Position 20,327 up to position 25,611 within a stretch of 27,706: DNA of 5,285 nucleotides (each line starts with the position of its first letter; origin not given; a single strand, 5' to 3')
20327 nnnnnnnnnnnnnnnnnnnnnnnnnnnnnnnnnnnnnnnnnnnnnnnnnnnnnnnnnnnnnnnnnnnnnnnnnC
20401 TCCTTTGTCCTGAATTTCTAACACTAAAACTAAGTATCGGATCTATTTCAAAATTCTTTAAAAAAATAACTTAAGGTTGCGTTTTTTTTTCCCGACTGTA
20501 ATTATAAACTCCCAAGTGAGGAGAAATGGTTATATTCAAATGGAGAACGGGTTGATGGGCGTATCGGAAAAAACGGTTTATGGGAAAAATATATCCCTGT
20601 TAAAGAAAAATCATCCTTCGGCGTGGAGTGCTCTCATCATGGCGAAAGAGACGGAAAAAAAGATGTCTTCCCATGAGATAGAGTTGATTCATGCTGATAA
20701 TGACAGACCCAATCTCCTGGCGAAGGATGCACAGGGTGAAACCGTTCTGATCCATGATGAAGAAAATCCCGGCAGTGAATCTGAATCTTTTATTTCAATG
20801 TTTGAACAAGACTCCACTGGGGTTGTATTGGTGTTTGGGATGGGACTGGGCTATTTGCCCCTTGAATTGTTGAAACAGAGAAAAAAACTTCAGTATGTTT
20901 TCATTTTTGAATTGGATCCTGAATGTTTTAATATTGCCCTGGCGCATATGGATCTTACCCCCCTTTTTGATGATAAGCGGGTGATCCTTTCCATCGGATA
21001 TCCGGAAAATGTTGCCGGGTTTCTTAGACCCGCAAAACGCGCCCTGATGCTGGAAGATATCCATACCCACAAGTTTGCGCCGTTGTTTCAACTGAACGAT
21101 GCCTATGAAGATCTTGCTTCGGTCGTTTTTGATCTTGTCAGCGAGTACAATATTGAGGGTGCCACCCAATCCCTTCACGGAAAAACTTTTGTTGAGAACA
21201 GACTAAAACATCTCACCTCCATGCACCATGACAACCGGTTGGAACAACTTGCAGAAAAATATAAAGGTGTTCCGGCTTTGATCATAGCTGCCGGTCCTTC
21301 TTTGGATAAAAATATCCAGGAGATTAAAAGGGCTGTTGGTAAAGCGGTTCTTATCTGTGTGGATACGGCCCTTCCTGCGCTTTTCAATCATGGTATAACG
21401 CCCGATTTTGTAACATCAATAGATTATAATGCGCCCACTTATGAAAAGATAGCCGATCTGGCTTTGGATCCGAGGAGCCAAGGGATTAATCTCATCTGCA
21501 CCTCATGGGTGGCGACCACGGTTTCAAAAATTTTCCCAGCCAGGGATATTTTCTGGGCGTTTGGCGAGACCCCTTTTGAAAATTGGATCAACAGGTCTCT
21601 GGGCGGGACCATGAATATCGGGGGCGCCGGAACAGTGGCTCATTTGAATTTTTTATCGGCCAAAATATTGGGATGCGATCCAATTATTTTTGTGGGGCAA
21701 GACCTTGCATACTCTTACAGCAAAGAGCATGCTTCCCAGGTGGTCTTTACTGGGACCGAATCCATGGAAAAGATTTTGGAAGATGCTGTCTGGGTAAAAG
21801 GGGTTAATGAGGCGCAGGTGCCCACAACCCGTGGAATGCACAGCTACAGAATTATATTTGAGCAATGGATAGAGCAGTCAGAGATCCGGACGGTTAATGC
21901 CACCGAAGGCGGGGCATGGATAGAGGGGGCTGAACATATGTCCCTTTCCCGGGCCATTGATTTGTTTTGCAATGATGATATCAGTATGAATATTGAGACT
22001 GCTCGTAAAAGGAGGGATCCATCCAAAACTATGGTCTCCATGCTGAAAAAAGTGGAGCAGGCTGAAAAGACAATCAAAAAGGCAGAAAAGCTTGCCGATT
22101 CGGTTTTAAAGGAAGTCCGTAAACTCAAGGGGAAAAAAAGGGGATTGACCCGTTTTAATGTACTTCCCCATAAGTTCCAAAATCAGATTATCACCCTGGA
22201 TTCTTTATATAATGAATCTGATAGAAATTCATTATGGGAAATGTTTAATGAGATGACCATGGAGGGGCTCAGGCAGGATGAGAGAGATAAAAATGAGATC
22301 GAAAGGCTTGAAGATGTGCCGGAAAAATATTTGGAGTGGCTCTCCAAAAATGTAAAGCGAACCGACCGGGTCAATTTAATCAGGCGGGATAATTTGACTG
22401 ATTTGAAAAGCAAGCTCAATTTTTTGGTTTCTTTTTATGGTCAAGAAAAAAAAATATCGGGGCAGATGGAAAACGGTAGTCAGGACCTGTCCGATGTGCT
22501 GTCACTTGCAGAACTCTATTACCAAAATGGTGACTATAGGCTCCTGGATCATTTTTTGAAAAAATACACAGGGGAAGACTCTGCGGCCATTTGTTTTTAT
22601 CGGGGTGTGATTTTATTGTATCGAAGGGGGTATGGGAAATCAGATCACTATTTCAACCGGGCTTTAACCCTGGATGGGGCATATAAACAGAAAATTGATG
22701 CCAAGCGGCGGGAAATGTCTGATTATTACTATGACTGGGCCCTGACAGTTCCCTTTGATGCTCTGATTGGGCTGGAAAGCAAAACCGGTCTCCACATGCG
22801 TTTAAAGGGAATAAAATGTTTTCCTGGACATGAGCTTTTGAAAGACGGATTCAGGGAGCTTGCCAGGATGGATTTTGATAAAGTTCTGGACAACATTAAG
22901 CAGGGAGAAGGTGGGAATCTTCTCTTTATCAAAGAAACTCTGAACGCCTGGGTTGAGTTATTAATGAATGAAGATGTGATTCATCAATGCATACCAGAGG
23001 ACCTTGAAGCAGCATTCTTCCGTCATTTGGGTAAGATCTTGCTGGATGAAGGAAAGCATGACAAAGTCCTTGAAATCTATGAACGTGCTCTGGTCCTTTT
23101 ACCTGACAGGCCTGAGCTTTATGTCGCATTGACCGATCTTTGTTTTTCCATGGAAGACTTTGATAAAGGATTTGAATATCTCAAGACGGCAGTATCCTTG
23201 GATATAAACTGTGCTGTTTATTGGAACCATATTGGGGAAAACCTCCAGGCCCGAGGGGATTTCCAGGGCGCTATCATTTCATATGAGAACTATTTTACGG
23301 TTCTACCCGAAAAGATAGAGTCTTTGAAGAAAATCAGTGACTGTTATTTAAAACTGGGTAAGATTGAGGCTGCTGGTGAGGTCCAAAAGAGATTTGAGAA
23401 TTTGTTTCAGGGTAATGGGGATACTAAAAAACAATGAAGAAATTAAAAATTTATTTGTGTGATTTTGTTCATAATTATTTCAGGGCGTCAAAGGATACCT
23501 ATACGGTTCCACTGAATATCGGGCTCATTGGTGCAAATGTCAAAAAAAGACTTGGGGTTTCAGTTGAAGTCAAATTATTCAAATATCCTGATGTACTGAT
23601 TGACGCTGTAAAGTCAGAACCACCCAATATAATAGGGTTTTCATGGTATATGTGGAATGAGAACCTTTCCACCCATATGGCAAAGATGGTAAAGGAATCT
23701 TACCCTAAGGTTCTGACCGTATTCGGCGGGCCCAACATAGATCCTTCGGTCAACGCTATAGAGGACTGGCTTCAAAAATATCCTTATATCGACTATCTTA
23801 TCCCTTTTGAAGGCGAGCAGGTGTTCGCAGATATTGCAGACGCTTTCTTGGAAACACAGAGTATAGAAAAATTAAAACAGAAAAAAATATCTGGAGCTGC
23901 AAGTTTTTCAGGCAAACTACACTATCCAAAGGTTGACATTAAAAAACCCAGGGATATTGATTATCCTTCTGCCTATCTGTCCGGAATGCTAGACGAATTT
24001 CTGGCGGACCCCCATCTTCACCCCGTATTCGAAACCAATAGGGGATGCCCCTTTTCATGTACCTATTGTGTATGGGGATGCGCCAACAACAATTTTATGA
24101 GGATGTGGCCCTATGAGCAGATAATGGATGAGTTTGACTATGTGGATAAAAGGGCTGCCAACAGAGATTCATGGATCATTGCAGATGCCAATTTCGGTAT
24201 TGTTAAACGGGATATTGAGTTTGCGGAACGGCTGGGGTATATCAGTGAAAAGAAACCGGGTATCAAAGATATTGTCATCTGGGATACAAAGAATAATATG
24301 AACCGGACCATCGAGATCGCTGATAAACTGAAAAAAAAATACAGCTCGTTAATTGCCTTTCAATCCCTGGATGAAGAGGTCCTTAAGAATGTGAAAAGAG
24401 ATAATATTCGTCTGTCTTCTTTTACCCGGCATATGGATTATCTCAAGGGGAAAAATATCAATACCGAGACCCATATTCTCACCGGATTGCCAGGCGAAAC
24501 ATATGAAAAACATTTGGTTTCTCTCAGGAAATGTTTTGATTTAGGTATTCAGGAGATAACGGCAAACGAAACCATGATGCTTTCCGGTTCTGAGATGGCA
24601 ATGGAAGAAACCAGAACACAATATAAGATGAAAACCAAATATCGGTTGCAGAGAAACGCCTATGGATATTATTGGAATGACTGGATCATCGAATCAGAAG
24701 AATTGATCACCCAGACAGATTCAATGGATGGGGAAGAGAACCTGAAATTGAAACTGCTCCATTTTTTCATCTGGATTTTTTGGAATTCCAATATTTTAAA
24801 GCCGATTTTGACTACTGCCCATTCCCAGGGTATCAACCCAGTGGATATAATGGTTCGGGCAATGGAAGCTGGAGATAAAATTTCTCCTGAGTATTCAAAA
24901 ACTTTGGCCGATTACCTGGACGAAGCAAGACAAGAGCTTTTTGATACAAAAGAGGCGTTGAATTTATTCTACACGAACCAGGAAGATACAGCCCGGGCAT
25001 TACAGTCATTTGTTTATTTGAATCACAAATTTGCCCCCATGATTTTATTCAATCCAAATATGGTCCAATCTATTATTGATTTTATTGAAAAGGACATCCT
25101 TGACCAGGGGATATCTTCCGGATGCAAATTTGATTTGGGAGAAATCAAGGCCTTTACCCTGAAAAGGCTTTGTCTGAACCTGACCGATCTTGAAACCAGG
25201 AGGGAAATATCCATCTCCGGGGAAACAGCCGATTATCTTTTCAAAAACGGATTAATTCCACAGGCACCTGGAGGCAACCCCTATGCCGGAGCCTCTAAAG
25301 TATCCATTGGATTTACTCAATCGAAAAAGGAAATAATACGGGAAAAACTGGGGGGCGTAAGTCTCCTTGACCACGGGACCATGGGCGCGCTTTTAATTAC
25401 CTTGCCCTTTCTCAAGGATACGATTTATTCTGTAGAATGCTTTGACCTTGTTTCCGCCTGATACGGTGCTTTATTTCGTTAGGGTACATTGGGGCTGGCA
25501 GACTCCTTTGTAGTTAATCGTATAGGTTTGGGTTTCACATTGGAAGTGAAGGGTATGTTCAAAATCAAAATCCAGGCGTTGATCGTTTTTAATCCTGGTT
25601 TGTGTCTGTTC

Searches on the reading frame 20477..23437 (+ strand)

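Call 22: search_protein_families(library=pfam, proteins=[window:20477-23437:+], max_evalue=0.001)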
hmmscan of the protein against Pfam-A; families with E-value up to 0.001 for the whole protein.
window:20477-23437:+ (986 aa): 11 families
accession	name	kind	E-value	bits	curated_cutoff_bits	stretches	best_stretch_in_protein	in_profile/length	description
PF01973.23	MptE-like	-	3.3e-36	125.1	34.6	1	241-413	2-169/171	6-hydroxymethylpterin diphosphokinase MptE-like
PF07719.23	TPR_2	-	1.2e-09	38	27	0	847-877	3-33/34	Tetratricopeptide repeat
PF14559.12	TPR_19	-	1.1e-07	32.5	25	0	855-906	1-52/68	Tetratricopeptide repeat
PF20157.4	Maf_flag10_N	-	5.7e-07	29.7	23.5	1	110-166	108-163/228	Glycosyltransferase Maf N-terminal domain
PF13181.12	TPR_8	-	1.3e-06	28.6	25.7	0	880-909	2-31/34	Tetratricopeptide repeat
PF13428.12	TPR_14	-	1.5e-06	28.7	23.5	0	849-886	5-42/44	Tetratricopeptide repeat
PF13424.12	TPR_12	-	1.9e-06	28.4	30.1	0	848-908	6-74/77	Tetratricopeptide repeat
PF00515.34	TPR_1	-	7.9e-06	25.9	27.8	0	850-877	6-33/34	Tetratricopeptide repeat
PF12895.13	ANAPC3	-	5.1e-05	23.9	27.2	0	668-697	20-49/82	Anaphase-promoting complex, cyclosome, subunit 3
PF13176.12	TPR_7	-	0.00023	21.5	27.9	0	850-879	4-33/36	Tetratricopeptide repeat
PF13371.12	TPR_9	-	0.00037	20.9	35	0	853-907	3-57/73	Tetratricopeptide repeat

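Call 55: search_protein_families(library=ncbifam, proteins=[window:20477-23437:+], max_evalue=0.001)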
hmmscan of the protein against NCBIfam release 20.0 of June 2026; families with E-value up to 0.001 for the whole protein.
window:20477-23437:+ (986 aa): 5 families
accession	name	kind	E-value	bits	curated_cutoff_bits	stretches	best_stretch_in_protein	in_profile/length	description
NF050051.1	FlagModPseD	domain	4.5e-37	128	670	1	56-590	16-557/640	flagellin modification protein PseD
TIGR02917.1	PEP_TPR_lipo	equivalog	2e-09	36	312.2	1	848-970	536-658/899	XrtA/PEP-CTERM system TPR-repeat protein PrsT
NF033762.1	social_mot_Tgl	equivalog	1.3e-06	27.9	225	1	850-973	105-230/252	social motility TPR repeat lipoprotein Tgl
NF040959.1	MamA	equivalog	6.9e-06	25.6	200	1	836-974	64-200/204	magnetosome protein MamA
TIGR02552.1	LcrH_SycD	equivalog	7e-06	25.8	104.8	0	908-967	47-106/136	SycD/LcrH family type III secretion system chaperone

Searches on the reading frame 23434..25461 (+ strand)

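Call 22: search_protein_families(library=pfam, proteins=[window:23434-25461:+], max_evalue=0.001)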
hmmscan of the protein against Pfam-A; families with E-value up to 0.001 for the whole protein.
window:23434-25461:+ (675 aa): 2 families
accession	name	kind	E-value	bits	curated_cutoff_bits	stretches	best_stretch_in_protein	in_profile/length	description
PF04055.27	Radical_SAM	-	5.2e-09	36.9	29.5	1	201-359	3-158/166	Radical SAM superfamily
PF02310.24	B12-binding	-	3.2e-07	30.6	32.1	1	41-134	28-120/121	B12 binding domain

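Call 55: search_protein_families(library=ncbifam, proteins=[window:23434-25461:+], max_evalue=0.001)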
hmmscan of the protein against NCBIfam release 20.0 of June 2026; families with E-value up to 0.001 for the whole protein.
window:23434-25461:+ (675 aa): 16 families
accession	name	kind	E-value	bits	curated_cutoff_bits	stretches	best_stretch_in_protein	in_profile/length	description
NF033712.0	B12_rSAM_KedN5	subfamily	6.3e-45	153.5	700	1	54-518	53-503/624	KedN5 family methylcobalamin-dependent radical SAM C-methyltransferase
TIGR03975.1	rSAM_ocin_1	subfamily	8.1e-14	51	281.85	1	53-246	118-314/606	RiPP maturation radical SAM C-methyltransferase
TIGR04479.1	bcpD_PhpK_rSAM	subfamily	1.3e-13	50.2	600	1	40-359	85-398/504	PhpK family radical SAM P-methyltransferase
TIGR04013.1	B12_SAM_MJ_1487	hypoth_equivalog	1e-11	44.4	251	1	55-241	34-196/382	TIGR04013 family B12-binding domain/radical SAM domain-containing protein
TIGR03471.1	HpnJ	equivalog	4.6e-11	42.3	577.6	1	80-359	85-354/472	hopanoid biosynthesis associated radical SAM protein HpnJ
TIGR02026.1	BchE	equivalog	5.4e-11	42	481.35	1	58-370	58-365/497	magnesium-protoporphyrin IX monomethyl ester anaerobic oxidative cyclase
NF038361.1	rSAM_Sden_1168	equivalog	7.8e-10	37.9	575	1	198-388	282-469/560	Sden_1168 family B12-binding radical SAM P-methyltransferase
NF045585.1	rSAM_slr0320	equivalog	8.3e-08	31.2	775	1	75-281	121-317/511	photosystem II high light acclimation radical SAM protein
TIGR04367.1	HpnR_B12_rSAM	equivalog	1.1e-07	30.8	650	1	48-322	46-306/490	hopanoid C-3 methylase HpnR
TIGR00089.1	TIGR00089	subfamily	1.9e-07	30.2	251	1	198-360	142-308/429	MiaB/RimO family radical SAM methylthiotransferase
TIGR01212.1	TIGR01212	equivalog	2.9e-07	29.9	180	1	308-399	144-234/302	tRNA modification radical SAM protein MnmL/YtqA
TIGR04072.2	rSAM_ladder_B12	equivalog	3.9e-07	29.1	360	1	80-244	87-228/443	lipid biosynthesis B12-binding/radical SAM protein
NF050148.1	rSAM_ApyD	equivalog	8.8e-07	27.7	750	1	57-246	68-249/645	RiPP biosynthesis radical SAM protein ApyD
TIGR01579.1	MiaB-like-C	equivalog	2.1e-05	24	357.05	1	202-375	146-323/416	tRNA (N(6)-L-threonylcarbamoyladenosine(37)-C(2))-methylthiotransferase MtaB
TIGR04385.1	B12_rSAM_cofa1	equivalog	0.00035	19.9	450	1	111-240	115-239/438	B12 lower ligand biosynthesis radical SAM protein BzaD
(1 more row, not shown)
